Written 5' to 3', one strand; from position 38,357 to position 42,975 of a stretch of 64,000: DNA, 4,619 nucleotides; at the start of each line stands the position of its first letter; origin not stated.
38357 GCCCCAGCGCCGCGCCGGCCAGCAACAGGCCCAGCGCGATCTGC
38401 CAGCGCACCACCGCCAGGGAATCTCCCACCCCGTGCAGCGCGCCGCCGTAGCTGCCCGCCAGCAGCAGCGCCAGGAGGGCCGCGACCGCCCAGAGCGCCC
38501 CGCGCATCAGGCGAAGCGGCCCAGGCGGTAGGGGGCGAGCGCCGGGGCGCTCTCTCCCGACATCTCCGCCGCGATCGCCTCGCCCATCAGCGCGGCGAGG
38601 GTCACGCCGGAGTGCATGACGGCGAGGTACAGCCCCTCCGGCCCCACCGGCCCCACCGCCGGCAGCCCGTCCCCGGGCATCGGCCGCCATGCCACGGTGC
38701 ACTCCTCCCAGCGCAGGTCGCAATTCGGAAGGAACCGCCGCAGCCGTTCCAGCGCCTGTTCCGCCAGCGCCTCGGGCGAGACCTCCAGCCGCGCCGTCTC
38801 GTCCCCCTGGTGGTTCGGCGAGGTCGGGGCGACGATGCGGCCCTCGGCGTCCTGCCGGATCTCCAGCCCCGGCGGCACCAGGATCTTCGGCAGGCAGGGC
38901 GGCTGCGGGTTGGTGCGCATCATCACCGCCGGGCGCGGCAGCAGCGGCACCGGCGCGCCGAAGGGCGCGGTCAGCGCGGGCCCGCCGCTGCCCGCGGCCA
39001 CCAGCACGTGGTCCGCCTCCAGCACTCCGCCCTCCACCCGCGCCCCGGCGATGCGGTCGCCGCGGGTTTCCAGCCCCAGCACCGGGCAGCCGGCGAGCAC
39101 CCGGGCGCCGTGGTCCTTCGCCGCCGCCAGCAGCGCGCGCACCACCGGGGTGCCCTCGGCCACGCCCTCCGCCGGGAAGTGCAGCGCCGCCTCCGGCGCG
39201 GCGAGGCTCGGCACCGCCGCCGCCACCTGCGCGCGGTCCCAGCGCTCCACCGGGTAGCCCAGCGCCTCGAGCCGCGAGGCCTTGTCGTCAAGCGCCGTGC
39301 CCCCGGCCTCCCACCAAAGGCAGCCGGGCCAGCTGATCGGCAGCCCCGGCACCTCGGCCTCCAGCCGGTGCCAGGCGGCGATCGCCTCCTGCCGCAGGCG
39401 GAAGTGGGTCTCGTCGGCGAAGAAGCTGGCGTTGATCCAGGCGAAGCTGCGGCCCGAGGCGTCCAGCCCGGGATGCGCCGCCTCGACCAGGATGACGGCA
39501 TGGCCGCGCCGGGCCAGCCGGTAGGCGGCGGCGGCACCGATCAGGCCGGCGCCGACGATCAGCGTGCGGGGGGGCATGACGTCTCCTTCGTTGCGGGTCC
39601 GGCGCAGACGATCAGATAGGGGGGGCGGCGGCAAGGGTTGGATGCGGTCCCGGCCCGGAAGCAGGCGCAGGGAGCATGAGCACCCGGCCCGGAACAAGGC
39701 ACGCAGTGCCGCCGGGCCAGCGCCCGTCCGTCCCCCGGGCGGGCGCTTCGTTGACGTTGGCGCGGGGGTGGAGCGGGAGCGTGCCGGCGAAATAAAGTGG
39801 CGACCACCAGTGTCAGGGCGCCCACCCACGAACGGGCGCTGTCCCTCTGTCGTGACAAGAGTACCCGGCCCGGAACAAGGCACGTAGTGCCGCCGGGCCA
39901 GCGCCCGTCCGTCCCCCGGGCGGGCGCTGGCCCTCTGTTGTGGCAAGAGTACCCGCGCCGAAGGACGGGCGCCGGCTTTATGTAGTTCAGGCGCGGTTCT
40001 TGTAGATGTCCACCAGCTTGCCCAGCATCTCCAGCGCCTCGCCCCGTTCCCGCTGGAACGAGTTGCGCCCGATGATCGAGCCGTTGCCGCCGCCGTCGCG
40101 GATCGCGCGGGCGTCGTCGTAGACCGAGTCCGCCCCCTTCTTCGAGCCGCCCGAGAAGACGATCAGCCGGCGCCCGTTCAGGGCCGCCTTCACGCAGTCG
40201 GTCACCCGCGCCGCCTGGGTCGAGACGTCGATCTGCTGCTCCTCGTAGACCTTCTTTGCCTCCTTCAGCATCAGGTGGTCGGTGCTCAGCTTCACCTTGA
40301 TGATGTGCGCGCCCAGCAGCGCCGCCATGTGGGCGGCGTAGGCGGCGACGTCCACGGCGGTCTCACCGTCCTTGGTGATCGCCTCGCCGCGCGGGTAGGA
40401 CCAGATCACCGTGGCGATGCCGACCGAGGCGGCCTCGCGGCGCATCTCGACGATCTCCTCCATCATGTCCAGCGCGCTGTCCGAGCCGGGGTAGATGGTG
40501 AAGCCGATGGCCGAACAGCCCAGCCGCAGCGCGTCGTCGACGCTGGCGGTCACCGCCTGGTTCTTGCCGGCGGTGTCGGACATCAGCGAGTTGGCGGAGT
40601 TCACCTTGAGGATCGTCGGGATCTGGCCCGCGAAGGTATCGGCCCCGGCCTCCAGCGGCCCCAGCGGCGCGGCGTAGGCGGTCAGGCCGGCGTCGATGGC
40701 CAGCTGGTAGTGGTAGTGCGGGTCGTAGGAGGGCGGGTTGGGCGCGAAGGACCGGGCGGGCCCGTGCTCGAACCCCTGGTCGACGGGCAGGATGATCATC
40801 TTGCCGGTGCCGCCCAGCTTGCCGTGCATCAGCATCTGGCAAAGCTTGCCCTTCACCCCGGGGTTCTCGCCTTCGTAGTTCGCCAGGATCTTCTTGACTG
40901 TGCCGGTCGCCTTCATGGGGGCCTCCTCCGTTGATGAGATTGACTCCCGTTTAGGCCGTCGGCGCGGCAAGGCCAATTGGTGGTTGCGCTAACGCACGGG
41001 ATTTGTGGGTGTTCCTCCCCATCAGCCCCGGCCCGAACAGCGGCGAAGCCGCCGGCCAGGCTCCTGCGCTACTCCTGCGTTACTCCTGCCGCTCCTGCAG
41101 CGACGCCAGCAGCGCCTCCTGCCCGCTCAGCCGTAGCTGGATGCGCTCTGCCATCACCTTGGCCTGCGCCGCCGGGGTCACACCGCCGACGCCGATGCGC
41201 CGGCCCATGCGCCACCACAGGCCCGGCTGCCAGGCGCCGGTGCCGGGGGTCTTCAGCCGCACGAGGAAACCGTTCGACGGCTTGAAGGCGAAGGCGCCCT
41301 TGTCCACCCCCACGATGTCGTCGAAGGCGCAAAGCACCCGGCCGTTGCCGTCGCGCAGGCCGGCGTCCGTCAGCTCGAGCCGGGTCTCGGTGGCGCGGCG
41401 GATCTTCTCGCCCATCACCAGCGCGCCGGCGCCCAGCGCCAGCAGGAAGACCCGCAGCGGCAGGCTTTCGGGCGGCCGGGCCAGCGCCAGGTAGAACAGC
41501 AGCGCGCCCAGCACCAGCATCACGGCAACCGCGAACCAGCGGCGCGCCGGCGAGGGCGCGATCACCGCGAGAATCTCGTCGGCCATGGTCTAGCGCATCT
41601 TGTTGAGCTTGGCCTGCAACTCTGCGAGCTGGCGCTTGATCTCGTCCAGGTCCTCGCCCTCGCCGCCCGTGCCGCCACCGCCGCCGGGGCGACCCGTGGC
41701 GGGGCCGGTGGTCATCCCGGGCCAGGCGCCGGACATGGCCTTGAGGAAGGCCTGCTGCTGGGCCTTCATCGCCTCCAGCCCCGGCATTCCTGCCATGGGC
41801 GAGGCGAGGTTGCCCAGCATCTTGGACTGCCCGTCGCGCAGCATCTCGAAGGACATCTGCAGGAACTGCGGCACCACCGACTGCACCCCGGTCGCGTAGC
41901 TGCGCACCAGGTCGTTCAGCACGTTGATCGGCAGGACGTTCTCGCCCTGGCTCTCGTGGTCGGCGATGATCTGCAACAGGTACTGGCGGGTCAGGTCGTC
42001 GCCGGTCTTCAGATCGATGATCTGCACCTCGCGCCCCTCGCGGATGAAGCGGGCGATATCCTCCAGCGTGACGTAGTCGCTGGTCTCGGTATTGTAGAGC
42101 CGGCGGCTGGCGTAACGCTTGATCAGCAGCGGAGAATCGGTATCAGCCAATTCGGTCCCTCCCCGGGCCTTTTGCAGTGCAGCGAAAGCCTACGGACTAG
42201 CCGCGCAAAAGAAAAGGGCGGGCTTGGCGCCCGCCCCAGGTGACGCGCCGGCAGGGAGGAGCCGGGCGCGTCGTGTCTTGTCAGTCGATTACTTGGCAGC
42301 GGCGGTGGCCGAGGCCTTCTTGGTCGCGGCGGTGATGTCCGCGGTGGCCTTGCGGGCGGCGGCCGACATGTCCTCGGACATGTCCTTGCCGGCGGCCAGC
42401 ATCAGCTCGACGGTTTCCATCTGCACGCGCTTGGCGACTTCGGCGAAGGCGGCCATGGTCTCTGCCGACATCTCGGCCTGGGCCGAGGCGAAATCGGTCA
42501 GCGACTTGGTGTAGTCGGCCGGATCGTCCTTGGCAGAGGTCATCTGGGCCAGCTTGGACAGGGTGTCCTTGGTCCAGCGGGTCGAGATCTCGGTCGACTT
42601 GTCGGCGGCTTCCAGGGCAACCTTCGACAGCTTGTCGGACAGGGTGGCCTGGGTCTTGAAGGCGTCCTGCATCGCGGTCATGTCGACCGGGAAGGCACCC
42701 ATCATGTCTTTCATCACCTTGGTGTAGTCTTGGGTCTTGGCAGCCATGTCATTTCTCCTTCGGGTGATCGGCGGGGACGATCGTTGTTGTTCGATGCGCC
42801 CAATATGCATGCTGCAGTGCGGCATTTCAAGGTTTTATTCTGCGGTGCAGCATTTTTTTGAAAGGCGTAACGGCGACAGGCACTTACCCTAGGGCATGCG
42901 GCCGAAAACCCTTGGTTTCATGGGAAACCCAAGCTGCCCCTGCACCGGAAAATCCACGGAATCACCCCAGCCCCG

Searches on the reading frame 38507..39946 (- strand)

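Call 98: search_protein_families(library=pfam, proteins=[window:38507-39946:-], max_evalue=0.00001)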
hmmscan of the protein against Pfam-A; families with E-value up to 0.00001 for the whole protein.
window:38507-39946:- (479 aa): 4 families
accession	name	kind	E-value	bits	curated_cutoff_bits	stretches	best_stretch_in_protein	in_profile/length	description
PF01266.30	DAO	-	1.1e-54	186.7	27.9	1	128-460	2-352/353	FAD dependent oxidoreductase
PF00890.30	FAD_binding_2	-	7.3e-10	39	20.4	1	129-322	3-205/414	FAD binding domain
PF13450.12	NAD_binding_8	-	2.4e-07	31.3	21.9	1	130-165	1-37/68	NAD(P)-binding Rossmann-like domain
PF01593.30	Amino_oxidase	-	2.9e-06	27.3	19.8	0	268-322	206-258/443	Flavin containing amine oxidoreductase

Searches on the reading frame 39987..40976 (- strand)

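Call 71: search_protein_families(library=pfam, proteins=[window:39987-40976:-], max_evalue=0.001)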
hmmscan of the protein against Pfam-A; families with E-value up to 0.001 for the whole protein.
window:39987-40976:- (329 aa): 1 family
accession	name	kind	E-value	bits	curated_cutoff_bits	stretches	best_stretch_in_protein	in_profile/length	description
PF01791.15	DeoC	-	7.3e-31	108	23.8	1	61-309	2-229/229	DeoC/LacD family aldolase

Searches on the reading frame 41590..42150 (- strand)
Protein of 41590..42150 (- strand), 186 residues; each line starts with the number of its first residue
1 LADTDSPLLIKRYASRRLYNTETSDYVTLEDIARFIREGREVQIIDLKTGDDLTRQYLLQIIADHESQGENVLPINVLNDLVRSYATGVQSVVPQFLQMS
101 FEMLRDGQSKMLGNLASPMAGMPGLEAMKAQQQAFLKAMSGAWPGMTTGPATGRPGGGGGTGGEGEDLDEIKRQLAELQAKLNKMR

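Call 71: search_protein_families(library=pfam, proteins=[window:41590-42150:-], max_evalue=0.001)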
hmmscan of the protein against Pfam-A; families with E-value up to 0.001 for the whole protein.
window:41590-42150:- (186 aa): 2 families
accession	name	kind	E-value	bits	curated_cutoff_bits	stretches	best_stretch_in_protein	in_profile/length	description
PF07879.16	PHB_acc_N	-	1.3e-27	96.1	25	1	9-69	1-61/61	PHB/PHA accumulation regulator DNA-binding domain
PF05233.18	PHB_acc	-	3.1e-12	46.8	27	1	73-111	1-39/40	PHB accumulation regulatory domain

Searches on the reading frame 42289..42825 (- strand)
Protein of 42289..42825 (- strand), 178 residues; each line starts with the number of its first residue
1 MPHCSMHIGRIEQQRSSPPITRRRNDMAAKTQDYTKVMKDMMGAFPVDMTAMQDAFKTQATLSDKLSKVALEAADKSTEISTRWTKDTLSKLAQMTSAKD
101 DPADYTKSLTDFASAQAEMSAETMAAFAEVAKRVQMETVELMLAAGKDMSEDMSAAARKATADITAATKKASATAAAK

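Call 71: search_protein_families(library=pfam, proteins=[window:42289-42825:-], max_evalue=0.001)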
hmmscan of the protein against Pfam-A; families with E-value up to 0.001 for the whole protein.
window:42289-42825:- (178 aa): 1 family
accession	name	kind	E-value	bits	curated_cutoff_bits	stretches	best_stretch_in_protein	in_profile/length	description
PF09361.15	Phasin_2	-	0.00018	22.1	24.9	1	50-142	5-96/100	Phasin protein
